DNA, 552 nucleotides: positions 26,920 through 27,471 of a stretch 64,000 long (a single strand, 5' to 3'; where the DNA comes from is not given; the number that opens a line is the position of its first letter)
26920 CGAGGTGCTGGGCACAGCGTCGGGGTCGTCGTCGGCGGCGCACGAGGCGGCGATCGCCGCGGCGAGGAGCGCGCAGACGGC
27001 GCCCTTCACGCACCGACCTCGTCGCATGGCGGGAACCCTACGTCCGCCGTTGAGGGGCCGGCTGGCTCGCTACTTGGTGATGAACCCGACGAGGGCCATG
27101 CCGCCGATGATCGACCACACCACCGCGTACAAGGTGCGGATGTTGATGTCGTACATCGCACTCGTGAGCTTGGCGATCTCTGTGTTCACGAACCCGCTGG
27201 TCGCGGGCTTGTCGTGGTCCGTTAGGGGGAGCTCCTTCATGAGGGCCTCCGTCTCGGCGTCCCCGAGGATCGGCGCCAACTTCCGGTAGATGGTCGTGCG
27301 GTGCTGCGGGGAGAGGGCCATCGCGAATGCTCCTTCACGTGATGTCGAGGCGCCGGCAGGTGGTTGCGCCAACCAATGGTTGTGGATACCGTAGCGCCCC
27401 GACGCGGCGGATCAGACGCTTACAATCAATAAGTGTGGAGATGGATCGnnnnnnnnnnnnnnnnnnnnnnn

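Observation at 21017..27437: Three paralogous small tail-anchored coiled-coil protein genes, each behind the same 69-nt upstream element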

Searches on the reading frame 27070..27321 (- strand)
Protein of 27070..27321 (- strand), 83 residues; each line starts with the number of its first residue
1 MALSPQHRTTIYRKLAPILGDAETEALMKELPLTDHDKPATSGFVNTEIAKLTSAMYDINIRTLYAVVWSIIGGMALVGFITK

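Call 6: search_protein_families(library=pfam, proteins=[window:27070-27321:-], max_evalue=1)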
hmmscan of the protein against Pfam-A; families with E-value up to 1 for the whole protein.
window:27070-27321:- (83 aa): 0 families

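Call 7: search_protein_families(library=ncbifam, proteins=[window:27070-27321:-], max_evalue=1)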
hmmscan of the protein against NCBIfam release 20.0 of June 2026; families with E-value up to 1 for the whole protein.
window:27070-27321:- (83 aa): 0 families

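Call 10: find_homologous_proteins(query=window:27070-27321:-, max_evalue=0.01)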
Query window:27070-27321:- (83 aa): 3 proteins with E <= 0.01 among 3 candidates.
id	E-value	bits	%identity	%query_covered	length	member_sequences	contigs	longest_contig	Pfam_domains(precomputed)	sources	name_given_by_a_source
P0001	9.2e-47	174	100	100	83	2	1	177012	-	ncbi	-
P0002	3.9e-42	159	88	100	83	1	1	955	-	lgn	-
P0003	1.8e-35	138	81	100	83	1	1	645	-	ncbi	-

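Call 20: find_encoding_contigs(protein=P0002, flank=3000, max_places=3)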
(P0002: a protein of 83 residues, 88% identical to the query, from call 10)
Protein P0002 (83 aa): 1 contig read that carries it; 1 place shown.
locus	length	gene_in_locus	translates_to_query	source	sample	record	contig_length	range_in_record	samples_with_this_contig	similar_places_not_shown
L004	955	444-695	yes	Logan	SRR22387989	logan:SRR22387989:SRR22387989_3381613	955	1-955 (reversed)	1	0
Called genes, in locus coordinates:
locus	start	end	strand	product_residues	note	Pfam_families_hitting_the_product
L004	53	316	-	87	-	PF21983:NikA-like (weak), PF01402:RHH_1 (weak)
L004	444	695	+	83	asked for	-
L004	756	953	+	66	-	?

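Call 21: find_encoding_contigs(protein=P0003, flank=3000, max_places=3)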
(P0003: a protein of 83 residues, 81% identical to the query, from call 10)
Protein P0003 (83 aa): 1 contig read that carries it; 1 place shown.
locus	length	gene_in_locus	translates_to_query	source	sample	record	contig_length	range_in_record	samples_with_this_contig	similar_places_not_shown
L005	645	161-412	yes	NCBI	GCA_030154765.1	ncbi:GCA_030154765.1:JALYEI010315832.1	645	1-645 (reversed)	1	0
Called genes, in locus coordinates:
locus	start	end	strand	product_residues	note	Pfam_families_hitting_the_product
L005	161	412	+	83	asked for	-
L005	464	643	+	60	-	?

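Call 59: find_related_loci(query=A6, collection=metagenome_contigs, flank=1500)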
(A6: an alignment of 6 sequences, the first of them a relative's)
Query A6 (83 aa) in metagenome_contigs; peptide patterns used: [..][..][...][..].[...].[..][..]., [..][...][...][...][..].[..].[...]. (x = any residue, [..] = any of these).
282 stretches matched a pattern; 18 encode a relative of the query (tblastn E <= 1e-3); 18 distinct loci.
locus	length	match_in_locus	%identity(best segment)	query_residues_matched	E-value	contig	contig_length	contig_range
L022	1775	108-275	45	1-56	7e-15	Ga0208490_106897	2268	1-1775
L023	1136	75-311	41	1-76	2e-13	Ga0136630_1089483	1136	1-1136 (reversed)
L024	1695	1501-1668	43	1-56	7e-13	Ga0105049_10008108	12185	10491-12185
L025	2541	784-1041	34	3-77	1e-12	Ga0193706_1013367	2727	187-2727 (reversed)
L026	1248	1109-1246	54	1-46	9e-13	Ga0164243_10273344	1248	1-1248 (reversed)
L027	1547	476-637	43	1-54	2e-12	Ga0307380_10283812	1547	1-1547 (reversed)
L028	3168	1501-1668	43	1-56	2e-12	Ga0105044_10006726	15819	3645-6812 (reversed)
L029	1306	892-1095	37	1-68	2e-12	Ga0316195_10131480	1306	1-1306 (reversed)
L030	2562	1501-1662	44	1-54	9e-12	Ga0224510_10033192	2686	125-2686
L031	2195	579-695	59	3-41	1e-11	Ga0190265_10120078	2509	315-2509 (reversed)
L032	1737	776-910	49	1-45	1e-11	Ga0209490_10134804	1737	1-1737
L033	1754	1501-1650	40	1-50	4e-11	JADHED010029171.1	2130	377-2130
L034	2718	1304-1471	39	1-56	1e-10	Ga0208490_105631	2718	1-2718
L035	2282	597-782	37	1-62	2e-10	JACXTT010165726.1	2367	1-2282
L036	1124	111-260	38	1-50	3e-10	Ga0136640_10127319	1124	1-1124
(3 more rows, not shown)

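Call 66: search_protein_families(library=pfam, proteins=[L017:499-1512:+, L004:756-953:+, L005:464-643:+, L004:53-316:-], max_evalue=0.01)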
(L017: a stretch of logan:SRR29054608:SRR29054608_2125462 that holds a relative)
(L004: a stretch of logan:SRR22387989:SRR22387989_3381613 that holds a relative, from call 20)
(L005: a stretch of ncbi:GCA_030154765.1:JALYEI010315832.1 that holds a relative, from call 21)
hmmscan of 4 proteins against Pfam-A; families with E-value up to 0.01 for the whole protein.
L017:499-1512:+ (338 aa): 1 family
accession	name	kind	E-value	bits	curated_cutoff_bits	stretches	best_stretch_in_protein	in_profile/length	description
PF01804.23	Penicil_amidase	-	1.4e-15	57.9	21.3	1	128-245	2-109/675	Penicillin amidase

L004:756-953:+ (66 aa): 0 families

L005:464-643:+ (60 aa): 0 families

L004:53-316:- (87 aa): 3 families
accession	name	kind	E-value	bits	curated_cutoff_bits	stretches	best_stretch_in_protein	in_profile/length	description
PF21983.2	NikA-like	-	9.4e-07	29.3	27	1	41-72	4-35/72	Mobilization protein NikA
PF01402.27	RHH_1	-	4.7e-06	26.8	20.5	1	44-71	2-29/39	Ribbon-helix-helix protein, copG family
PF19807.5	DUF6290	-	0.0068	17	27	1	43-76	3-36/72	Family of unknown function (DUF6290)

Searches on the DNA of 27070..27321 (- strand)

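Call 64: search_rna_families(sources=[L022, L023, L024, L025, L026, L027, L029, L030, L031, L033, L034, L035, L036, L037, L038, L001, L002, L018, L004, L017], threshold=evalue, max_evalue=0.1)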
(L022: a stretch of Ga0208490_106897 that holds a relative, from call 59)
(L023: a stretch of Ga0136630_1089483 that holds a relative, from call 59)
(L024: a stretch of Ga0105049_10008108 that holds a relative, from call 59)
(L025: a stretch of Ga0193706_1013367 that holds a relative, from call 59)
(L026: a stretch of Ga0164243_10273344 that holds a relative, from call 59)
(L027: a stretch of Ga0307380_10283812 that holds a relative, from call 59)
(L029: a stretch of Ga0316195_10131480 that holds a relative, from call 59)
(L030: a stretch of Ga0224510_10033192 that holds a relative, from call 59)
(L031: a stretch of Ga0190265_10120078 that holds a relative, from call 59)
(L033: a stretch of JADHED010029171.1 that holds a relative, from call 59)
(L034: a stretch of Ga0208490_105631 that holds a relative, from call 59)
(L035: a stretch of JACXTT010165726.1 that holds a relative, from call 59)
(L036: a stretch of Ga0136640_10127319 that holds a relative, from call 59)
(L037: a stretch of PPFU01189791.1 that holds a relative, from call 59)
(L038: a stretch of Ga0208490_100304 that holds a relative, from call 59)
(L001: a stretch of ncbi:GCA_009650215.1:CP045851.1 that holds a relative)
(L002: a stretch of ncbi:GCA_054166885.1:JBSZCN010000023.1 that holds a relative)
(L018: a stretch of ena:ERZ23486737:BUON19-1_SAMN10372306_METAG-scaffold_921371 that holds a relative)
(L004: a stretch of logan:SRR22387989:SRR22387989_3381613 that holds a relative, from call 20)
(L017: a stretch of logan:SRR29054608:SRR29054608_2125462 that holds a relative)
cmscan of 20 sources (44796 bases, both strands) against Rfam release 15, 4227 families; matches with E-value up to 0.1: 0.
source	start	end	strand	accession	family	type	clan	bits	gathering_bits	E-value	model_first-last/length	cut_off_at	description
